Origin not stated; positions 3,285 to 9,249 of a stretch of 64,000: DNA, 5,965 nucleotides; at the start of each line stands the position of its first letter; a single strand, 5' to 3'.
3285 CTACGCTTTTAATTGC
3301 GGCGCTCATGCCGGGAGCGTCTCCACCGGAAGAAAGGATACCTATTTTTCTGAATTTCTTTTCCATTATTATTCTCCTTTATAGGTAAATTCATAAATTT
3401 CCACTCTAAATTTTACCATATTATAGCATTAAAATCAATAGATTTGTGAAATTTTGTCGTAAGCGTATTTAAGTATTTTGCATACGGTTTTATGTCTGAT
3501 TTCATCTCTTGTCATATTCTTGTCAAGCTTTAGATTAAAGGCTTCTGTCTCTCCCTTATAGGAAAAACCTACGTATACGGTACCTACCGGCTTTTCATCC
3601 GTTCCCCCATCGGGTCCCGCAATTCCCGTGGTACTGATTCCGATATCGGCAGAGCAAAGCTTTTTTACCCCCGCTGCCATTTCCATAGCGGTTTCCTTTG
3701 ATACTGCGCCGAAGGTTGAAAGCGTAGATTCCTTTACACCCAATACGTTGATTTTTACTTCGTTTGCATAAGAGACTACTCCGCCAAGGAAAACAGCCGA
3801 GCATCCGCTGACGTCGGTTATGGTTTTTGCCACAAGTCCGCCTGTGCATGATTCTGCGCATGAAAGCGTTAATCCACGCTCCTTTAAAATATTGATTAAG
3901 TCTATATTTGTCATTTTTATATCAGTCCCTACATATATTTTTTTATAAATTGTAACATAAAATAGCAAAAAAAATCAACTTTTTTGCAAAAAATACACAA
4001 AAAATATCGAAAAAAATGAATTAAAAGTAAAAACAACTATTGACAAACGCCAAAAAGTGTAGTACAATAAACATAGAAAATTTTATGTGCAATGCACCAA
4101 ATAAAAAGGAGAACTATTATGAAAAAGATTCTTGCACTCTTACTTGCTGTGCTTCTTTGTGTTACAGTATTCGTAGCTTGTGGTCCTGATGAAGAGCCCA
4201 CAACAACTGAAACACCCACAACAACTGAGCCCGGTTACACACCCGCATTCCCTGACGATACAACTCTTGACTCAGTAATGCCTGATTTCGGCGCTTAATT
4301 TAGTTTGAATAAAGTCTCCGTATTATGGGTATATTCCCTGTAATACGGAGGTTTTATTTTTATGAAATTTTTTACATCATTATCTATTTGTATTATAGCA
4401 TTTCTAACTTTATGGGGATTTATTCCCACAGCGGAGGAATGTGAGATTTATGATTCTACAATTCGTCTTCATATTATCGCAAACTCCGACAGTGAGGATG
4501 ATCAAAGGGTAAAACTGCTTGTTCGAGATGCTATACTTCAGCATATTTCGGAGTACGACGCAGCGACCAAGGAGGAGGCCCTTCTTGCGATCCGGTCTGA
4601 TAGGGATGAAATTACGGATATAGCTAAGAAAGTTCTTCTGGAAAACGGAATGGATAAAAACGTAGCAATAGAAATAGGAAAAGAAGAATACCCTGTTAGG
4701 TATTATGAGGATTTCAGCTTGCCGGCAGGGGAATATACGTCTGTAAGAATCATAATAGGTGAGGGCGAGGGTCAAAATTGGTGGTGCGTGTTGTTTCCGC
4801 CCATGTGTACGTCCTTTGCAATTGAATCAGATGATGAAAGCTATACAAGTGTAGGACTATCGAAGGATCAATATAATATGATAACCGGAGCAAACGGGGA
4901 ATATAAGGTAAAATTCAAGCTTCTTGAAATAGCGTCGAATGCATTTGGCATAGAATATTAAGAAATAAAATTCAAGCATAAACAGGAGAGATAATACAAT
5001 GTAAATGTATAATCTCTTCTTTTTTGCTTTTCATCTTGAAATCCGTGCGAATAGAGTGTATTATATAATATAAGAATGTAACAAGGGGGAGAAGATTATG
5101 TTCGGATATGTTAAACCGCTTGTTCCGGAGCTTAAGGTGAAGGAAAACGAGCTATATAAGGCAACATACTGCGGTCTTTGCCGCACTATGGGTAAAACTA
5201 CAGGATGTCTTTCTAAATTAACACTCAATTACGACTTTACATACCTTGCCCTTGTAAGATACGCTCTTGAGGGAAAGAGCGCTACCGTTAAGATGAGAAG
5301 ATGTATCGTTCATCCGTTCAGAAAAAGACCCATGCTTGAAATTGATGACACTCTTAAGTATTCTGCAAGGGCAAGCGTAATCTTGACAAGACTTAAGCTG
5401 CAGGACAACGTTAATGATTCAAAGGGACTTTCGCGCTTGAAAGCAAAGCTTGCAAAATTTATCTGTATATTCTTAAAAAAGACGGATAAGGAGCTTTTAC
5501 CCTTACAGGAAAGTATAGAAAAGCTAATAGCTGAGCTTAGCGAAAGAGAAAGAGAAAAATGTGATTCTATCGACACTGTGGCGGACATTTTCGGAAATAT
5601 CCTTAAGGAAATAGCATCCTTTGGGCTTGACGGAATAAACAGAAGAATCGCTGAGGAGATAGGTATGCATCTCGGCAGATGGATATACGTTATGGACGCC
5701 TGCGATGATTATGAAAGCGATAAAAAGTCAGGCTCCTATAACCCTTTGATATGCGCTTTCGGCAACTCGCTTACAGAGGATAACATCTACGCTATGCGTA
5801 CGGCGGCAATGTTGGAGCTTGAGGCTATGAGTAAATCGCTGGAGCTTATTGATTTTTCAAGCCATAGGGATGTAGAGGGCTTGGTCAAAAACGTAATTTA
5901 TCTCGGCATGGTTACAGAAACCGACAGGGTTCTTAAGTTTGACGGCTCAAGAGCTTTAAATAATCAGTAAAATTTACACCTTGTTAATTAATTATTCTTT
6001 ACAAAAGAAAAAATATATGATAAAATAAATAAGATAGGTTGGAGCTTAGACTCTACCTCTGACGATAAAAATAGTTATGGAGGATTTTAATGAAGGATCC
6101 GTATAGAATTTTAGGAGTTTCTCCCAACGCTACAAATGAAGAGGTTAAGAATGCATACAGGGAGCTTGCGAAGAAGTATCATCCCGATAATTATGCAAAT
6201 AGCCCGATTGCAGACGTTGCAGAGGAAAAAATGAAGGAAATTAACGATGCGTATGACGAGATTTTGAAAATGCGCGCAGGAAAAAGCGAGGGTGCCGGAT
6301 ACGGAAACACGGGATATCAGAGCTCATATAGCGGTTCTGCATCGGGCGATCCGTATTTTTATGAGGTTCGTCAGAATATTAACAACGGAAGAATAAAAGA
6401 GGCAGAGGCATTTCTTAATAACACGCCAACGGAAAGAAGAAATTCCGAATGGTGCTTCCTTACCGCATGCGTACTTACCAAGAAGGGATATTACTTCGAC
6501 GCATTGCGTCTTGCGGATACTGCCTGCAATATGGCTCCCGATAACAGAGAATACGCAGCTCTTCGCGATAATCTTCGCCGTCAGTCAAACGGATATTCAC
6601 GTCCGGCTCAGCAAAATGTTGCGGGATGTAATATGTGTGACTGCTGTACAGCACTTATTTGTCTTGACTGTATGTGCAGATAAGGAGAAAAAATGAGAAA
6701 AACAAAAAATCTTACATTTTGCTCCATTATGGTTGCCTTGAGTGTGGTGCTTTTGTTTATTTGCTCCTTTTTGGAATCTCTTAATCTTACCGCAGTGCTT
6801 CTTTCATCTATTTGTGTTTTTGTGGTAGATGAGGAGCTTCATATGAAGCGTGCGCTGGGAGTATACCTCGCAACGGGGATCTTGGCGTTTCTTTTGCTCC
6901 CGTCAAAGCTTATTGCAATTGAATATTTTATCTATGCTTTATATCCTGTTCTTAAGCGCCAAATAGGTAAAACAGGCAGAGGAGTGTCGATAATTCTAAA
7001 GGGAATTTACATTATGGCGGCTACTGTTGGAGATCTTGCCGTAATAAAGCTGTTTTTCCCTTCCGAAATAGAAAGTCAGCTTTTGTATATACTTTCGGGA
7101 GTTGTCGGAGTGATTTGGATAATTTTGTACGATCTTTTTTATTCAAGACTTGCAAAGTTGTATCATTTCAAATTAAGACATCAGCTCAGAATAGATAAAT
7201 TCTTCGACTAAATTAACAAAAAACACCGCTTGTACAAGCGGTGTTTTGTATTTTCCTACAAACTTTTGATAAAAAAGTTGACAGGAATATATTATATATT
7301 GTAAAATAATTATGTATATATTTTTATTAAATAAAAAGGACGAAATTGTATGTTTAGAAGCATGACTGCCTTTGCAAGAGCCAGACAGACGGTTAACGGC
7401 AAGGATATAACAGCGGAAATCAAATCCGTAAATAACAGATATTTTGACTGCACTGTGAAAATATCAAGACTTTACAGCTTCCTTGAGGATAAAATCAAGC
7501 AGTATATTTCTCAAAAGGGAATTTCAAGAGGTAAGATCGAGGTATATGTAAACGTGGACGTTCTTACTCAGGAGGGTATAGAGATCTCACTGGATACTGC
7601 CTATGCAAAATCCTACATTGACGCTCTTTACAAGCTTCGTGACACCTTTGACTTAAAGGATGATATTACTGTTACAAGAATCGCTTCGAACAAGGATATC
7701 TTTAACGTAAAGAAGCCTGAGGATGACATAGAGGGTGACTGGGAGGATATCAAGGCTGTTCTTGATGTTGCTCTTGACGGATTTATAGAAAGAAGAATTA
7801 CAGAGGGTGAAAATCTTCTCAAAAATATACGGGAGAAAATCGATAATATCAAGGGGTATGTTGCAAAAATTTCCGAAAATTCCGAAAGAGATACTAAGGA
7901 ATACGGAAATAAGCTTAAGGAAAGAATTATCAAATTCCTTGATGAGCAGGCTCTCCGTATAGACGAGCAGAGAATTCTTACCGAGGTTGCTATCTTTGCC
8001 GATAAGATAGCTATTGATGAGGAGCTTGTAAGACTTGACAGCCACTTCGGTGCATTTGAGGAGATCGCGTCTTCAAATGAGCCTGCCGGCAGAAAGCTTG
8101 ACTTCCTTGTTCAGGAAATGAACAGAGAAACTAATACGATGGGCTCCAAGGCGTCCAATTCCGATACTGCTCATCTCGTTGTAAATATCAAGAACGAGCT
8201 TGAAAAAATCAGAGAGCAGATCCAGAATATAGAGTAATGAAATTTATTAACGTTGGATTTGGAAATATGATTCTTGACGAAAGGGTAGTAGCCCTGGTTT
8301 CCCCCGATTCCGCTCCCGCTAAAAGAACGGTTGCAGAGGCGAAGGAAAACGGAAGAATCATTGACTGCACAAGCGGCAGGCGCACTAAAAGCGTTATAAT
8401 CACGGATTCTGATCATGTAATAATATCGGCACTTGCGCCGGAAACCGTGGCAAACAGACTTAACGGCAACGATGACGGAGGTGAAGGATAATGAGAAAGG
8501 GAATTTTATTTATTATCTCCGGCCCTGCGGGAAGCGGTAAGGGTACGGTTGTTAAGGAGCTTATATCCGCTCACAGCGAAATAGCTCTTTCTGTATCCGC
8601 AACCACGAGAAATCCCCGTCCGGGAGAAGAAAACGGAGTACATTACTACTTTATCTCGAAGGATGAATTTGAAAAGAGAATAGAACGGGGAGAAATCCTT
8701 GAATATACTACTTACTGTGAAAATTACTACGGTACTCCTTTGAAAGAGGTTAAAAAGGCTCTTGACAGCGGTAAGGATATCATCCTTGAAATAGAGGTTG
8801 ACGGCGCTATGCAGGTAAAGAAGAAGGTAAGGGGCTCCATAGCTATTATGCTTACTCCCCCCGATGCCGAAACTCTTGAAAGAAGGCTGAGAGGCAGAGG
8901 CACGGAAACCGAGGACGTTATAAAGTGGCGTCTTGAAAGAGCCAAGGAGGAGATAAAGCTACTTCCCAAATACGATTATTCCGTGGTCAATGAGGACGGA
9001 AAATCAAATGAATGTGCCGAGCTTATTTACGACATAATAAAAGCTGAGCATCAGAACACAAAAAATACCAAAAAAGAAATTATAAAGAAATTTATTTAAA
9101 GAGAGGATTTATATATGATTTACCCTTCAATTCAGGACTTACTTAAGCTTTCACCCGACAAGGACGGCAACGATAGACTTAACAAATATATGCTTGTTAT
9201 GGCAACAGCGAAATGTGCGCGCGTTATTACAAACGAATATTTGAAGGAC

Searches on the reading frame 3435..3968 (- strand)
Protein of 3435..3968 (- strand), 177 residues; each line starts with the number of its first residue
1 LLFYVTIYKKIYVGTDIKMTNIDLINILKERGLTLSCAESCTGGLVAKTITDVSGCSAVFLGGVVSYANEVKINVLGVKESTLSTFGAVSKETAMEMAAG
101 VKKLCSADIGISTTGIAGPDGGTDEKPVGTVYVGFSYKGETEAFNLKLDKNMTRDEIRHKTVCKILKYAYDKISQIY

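Call 63: search_protein_families(library=pfam, proteins=[window:3435-3968:-], max_evalue=0.0001)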
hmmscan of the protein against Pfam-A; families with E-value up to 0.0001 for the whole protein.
window:3435-3968:- (177 aa): 1 family
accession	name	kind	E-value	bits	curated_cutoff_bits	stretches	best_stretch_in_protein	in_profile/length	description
PF02464.23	CinA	-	7.5e-54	182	23.5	1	24-170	8-152/155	Competence-damaged protein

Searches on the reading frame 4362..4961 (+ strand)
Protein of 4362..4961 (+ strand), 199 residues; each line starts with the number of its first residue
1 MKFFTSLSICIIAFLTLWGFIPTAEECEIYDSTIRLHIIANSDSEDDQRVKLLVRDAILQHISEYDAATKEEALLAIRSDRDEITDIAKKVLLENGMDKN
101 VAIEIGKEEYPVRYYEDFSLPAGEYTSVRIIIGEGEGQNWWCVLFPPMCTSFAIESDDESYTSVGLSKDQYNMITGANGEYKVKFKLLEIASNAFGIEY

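Call 63: search_protein_families(library=pfam, proteins=[window:4362-4961:+], max_evalue=0.0001)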
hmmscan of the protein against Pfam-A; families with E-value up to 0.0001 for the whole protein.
window:4362-4961:+ (199 aa): 1 family
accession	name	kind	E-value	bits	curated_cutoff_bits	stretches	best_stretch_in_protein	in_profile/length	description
PF09551.15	Spore_II_R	-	2.2e-44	151.5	25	1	32-151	3-124/128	Stage II sporulation protein R (spore_II_R)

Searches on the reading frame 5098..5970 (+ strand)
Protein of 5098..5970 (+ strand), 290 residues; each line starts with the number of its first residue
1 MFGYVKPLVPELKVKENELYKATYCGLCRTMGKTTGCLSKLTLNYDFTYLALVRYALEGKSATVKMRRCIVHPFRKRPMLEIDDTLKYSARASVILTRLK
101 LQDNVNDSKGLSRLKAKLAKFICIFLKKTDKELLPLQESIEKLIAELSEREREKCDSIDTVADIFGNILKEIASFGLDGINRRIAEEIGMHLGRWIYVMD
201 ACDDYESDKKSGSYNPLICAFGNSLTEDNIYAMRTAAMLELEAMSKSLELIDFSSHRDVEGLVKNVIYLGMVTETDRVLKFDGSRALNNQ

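Call 63: search_protein_families(library=pfam, proteins=[window:5098-5970:+], max_evalue=0.0001)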
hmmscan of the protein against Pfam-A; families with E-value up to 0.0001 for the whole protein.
window:5098-5970:+ (290 aa): 1 family
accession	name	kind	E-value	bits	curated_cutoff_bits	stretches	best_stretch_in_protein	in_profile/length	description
PF18937.5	DUF5685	-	8.4e-75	252.1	26.7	1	1-276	1-271/272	Family of unknown function (DUF5685)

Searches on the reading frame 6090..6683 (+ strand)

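Call 63: search_protein_families(library=pfam, proteins=[window:6090-6683:+], max_evalue=0.0001)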
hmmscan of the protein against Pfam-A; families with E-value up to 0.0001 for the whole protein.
window:6090-6683:+ (197 aa): 1 family
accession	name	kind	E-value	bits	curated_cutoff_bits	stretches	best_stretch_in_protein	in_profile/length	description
PF00226.36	DnaJ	-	2.8e-17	63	27.8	1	3-56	1-51/63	DnaJ domain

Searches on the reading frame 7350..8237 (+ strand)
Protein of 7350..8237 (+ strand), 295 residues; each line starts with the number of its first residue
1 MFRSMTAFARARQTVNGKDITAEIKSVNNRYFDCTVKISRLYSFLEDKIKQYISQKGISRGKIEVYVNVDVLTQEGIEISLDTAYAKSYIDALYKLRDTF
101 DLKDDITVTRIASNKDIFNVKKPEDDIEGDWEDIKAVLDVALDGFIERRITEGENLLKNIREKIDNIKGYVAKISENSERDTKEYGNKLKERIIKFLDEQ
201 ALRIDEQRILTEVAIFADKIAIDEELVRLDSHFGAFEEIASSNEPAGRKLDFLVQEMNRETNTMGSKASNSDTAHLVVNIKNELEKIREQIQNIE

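Call 63: search_protein_families(library=pfam, proteins=[window:7350-8237:+], max_evalue=0.0001)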
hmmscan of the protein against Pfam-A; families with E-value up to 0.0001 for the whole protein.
window:7350-8237:+ (295 aa): 2 families
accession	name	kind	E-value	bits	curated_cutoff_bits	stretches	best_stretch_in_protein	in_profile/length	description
PF08340.16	YicC-like_C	-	1.5e-42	144.9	27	1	174-295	1-120/120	Endoribonuclease YicC-like, C-terminal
PF03755.18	YicC-like_N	-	2.3e-39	135.7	25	1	3-157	2-155/156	Endoribonuclease YicC-like, N-terminal region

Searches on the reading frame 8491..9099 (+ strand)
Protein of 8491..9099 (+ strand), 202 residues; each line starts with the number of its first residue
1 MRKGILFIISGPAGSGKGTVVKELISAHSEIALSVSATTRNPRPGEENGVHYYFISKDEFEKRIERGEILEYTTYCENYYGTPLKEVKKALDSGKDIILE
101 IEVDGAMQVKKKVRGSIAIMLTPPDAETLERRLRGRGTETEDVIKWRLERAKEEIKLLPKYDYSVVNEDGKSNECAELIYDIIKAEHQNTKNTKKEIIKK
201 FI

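Call 63: search_protein_families(library=pfam, proteins=[window:8491-9099:+], max_evalue=0.0001)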
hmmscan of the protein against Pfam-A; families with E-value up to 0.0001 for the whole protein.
window:8491-9099:+ (202 aa): 3 families
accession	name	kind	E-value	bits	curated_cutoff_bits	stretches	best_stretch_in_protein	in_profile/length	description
PF00625.27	Guanylate_kin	-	4.5e-43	147.5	25.2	1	6-169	4-167/182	Guanylate kinase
PF13671.12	AAA_33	-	8.8e-06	26.5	27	0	6-154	1-139/143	AAA domain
PF13238.12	AAA_18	-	1.5e-05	25.9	29.4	1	8-143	2-118/128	AAA domain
